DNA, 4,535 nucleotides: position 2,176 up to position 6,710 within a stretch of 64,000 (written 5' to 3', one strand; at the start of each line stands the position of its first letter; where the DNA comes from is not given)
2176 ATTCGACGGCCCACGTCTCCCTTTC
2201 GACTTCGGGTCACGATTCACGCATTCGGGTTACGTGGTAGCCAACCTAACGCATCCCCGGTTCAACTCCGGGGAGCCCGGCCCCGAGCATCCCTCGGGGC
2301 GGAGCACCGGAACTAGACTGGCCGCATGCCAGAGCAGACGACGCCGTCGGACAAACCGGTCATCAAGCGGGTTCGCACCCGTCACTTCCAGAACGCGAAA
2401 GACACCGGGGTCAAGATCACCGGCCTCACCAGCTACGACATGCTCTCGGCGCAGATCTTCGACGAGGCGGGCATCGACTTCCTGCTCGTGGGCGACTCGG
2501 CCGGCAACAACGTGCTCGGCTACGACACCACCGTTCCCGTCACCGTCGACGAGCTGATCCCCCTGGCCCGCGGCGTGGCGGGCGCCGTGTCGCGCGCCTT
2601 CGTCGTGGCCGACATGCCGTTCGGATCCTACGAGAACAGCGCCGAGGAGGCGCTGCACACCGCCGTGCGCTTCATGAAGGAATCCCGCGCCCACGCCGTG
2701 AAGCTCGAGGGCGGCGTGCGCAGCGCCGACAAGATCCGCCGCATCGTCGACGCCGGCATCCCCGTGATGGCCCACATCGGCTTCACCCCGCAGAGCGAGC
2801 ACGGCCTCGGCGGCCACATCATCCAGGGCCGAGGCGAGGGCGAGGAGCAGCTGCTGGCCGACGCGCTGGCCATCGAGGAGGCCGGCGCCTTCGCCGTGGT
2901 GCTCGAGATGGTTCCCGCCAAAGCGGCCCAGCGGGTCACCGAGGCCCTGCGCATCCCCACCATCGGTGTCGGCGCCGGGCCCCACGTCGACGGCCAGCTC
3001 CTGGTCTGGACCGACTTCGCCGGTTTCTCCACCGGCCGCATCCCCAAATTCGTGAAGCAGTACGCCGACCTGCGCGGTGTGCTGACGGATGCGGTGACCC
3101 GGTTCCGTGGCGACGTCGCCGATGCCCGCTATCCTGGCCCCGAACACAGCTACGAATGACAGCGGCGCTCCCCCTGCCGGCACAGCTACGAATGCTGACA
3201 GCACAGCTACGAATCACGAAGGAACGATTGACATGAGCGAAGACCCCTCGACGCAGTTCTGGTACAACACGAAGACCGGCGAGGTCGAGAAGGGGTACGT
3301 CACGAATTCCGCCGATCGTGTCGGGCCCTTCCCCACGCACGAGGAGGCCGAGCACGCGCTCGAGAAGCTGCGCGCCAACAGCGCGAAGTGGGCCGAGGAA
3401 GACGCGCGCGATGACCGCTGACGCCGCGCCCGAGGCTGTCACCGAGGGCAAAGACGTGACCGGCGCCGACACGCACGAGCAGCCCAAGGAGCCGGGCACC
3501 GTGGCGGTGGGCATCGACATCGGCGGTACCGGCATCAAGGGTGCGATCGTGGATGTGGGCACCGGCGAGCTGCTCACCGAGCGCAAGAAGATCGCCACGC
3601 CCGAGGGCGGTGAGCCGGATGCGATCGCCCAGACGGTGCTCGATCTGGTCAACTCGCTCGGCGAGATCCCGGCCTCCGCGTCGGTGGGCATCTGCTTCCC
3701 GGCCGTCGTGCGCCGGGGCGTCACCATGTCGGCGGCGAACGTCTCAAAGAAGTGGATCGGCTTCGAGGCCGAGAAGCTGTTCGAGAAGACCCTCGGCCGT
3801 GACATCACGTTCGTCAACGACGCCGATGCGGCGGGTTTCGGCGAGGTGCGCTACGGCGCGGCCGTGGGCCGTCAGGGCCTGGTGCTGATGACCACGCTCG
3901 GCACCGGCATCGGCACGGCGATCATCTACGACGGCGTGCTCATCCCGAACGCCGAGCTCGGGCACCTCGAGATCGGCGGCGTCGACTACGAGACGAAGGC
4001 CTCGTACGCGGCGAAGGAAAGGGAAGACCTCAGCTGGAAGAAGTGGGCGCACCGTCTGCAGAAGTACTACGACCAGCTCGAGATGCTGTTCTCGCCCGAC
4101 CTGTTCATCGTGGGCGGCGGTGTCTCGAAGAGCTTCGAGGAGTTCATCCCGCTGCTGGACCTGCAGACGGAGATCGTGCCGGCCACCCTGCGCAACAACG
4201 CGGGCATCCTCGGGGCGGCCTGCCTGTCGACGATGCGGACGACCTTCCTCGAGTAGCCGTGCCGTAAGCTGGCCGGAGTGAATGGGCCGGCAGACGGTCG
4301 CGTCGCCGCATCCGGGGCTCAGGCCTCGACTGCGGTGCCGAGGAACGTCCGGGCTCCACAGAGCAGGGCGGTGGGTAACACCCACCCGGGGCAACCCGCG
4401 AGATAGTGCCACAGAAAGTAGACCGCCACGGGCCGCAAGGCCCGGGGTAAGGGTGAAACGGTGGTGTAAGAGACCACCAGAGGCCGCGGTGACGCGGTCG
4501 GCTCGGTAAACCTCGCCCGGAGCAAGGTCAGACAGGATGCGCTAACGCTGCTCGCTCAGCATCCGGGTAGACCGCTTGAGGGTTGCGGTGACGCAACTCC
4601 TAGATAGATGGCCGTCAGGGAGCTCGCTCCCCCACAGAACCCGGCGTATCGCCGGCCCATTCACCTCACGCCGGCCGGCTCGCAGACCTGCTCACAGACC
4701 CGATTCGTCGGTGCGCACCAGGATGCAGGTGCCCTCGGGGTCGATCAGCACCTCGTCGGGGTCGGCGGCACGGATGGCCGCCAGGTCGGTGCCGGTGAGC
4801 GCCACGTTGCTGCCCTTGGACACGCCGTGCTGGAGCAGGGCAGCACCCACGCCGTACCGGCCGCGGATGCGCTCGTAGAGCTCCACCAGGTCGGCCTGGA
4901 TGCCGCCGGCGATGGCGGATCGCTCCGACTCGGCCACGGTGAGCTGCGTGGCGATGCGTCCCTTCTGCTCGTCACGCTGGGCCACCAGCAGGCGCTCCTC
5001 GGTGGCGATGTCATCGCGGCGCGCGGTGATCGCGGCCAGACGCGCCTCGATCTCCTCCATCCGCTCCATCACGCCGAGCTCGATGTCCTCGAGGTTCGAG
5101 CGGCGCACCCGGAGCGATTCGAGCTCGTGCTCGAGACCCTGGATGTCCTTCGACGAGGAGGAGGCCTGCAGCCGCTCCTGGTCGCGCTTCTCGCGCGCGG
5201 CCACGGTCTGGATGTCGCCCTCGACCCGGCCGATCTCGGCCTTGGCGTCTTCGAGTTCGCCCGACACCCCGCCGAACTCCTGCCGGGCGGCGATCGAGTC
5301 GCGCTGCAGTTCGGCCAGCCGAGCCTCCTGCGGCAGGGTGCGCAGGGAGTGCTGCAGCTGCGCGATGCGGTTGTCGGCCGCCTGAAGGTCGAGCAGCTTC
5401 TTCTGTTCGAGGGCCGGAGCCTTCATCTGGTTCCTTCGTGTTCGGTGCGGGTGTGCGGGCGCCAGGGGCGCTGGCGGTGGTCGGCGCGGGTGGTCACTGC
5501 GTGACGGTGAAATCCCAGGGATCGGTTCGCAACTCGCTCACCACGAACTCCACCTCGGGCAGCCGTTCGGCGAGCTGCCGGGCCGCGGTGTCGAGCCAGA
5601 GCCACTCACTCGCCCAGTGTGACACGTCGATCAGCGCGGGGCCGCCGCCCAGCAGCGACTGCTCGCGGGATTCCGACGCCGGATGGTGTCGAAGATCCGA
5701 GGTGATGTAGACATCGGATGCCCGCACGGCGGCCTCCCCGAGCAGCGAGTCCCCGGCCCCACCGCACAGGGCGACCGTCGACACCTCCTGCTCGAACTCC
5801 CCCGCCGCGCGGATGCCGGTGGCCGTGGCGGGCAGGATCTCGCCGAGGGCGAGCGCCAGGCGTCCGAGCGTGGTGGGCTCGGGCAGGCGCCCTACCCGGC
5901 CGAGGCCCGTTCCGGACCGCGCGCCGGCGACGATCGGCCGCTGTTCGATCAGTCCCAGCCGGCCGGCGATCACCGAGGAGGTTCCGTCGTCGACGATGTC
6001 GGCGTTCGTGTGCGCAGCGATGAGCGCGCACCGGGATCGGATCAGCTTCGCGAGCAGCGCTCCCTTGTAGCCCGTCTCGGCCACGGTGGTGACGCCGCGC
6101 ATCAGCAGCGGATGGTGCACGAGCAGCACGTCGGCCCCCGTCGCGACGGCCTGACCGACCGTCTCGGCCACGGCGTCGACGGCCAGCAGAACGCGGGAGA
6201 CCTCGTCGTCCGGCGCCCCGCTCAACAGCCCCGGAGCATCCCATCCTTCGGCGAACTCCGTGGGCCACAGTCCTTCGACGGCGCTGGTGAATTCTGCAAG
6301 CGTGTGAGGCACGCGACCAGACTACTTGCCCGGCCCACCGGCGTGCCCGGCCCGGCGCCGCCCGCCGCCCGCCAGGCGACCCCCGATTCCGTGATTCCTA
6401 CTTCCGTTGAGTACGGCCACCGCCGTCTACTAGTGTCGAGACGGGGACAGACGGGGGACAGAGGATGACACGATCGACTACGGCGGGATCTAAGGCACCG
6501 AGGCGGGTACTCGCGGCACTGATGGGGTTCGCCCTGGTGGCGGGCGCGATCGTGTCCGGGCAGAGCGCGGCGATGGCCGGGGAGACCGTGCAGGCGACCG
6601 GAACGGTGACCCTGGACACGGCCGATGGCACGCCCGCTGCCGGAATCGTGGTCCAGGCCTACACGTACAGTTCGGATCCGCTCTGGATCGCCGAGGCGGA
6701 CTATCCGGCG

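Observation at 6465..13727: Tandem array of three paralogous secreted proteins with a triple CWB2-type wall anchor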

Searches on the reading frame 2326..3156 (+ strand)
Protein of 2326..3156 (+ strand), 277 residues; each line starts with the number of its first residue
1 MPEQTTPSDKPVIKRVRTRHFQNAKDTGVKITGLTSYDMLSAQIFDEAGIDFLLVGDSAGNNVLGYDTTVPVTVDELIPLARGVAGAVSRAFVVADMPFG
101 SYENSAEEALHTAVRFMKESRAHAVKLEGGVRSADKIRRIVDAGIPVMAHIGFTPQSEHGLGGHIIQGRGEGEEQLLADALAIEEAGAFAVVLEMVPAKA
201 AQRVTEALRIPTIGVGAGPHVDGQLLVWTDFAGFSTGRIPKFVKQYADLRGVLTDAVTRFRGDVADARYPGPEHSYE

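Call 63: search_protein_families(library=pfam, proteins=[window:2326-3156:+], max_evalue=0.00001)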
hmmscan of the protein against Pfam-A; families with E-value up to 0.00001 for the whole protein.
window:2326-3156:+ (277 aa): 1 family
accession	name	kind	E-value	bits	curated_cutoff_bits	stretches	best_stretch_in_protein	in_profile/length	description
PF02548.21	Pantoate_transf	-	4.6e-102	341.3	28.7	1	15-271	1-258/259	Ketopantoate hydroxymethyltransferase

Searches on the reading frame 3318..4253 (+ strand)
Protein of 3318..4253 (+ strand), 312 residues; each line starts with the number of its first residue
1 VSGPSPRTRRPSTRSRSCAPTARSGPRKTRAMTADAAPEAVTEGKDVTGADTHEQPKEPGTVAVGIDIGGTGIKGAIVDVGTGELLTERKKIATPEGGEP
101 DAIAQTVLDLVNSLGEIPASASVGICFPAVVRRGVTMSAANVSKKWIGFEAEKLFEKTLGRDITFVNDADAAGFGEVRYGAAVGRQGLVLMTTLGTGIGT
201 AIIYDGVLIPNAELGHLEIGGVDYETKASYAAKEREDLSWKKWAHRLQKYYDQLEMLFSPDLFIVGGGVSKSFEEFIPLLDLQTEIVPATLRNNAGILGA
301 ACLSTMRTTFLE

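Call 12: search_protein_families(library=pfam, proteins=[window:3318-4253:+], max_evalue=0.001)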
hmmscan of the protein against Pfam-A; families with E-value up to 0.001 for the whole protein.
window:3318-4253:+ (312 aa): 1 family
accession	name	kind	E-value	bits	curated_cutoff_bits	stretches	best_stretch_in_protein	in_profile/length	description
PF00480.26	ROK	-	3e-24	86.5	22.9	1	64-219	2-160/294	ROK family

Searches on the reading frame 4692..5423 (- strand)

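Call 63: search_protein_families(library=pfam, proteins=[window:4692-5423:-], max_evalue=0.00001)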
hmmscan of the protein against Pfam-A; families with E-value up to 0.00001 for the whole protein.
window:4692-5423:- (243 aa): 1 family
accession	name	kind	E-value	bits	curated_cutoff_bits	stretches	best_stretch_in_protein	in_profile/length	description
PF24481.2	CT398_CC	-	2.7e-45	154.8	27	1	13-191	1-180/180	CT398-like coiled coil hairpin domain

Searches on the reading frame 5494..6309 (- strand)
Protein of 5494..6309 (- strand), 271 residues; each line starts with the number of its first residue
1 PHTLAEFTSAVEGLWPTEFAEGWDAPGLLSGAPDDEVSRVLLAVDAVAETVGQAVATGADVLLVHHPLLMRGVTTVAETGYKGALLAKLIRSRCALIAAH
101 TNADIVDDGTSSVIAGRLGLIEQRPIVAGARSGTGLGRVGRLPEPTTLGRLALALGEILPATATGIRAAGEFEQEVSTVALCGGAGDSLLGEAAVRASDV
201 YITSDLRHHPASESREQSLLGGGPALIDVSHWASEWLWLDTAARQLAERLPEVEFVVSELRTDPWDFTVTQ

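Call 12: search_protein_families(library=pfam, proteins=[window:5494-6309:-], max_evalue=0.001)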
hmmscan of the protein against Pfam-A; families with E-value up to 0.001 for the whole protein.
window:5494-6309:- (271 aa): 1 family
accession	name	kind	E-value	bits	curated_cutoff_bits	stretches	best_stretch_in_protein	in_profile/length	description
PF01784.24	DUF34_NIF3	-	3.6e-66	223.8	23.4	1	3-264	2-256/256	Duf34/NIF3 (NGG1p interacting factor 3)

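Call 22: find_related_loci(query=window:5494-6309:-, collection=genome_contigs, flank=10000)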
Query window:5494-6309:- (271 aa) in genome_contigs; peptide patterns used: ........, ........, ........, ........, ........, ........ (x = any residue, [..] = any of these).
599 stretches matched a pattern (row limit reached: there are more); 479 encode a relative of the query (tblastn E <= 1e-3); the best 80 are kept; 80 distinct loci.
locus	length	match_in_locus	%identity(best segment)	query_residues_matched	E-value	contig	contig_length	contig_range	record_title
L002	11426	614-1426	82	1-271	3e-147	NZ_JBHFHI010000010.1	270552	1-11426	Herbiconiux wuyangfengii strain P17 Scaffold7_1, whole genome shotgun sequence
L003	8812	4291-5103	82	1-271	1e-146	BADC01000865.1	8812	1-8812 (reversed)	Corynebacterium-like bacterium B27 DNA, contig: IB027.C866, whole genome shotgun sequence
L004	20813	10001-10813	85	1-271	8e-142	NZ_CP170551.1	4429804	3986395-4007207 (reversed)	Herbiconiux sp. UC225_62 chromosome, complete genome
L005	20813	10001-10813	79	1-271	9e-141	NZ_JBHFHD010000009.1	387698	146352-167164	Herbiconiux sp. P13 Scaffold3_1, whole genome shotgun sequence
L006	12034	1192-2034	78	1-271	6e-140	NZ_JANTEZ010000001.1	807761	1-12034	Herbiconiux gentiana strain CPCC 205716 Scaffold1, whole genome shotgun sequence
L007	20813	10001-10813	82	1-271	4e-140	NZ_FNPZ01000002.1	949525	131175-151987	Herbiconiux ginsengi strain CGMCC 4.3491, whole genome shotgun sequence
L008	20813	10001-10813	82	1-271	2e-136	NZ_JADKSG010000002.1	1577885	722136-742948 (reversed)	Herbiconiux sp. VKM Ac-1786 n2, whole genome shotgun sequence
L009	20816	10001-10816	76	1-271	1e-134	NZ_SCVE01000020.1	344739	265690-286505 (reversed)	MAG: Herbiconiux sp. isolate GW715_bin.41 GW715_bin.41-132266, whole genome shotgun sequence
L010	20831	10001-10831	82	1-271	9e-134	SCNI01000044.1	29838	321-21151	Microbacteriaceae bacterium 3FA27C10 NODE_44_length_29838_cov_22.637040, whole genome shotgun sequence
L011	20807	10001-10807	81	3-271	3e-131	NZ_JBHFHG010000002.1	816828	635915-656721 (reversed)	Herbiconiux liukaitaii strain P20 Scaffold1_2, whole genome shotgun sequence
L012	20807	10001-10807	77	3-271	4e-131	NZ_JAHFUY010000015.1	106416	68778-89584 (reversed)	MAG: Herbiconiux sp. isolate nzgw90 NODE_222_length_106417_cov_4.623523, whole genome shotgun sequence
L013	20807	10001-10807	80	3-271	3e-131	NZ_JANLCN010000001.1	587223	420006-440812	Herbiconiux moechotypicola strain KCTC 19653 Scaffold1, whole genome shotgun sequence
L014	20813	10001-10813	79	1-271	3e-129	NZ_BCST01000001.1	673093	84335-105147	Herbiconiux solani NBRC 106740, whole genome shotgun sequence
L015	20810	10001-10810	73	2-271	6e-127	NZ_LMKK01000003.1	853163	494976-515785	Agreia sp. Leaf210 contig_3, whole genome shotgun sequence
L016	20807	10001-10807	77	3-271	2e-125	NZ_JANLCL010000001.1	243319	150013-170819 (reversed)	Herbiconiux oxytropis strain CPCC 203406 Scaffold1, whole genome shotgun sequence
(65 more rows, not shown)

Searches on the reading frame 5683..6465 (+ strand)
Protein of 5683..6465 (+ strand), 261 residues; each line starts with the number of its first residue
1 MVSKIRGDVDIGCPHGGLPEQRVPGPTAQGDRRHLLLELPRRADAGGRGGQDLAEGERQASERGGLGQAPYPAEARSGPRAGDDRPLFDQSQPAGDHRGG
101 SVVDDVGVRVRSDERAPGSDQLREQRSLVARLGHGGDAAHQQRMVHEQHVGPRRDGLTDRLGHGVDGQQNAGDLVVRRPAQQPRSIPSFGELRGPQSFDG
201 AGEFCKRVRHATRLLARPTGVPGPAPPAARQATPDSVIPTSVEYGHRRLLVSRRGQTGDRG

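Call 12: search_protein_families(library=pfam, proteins=[window:5683-6465:+], max_evalue=0.001)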
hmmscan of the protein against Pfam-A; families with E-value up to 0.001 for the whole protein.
window:5683-6465:+ (261 aa): 0 families

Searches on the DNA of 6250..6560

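Call 72: search_rna_families(source=window, start=6250, end=6560, threshold=evalue, max_evalue=1)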
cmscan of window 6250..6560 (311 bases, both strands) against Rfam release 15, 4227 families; matches with E-value up to 1: 0.
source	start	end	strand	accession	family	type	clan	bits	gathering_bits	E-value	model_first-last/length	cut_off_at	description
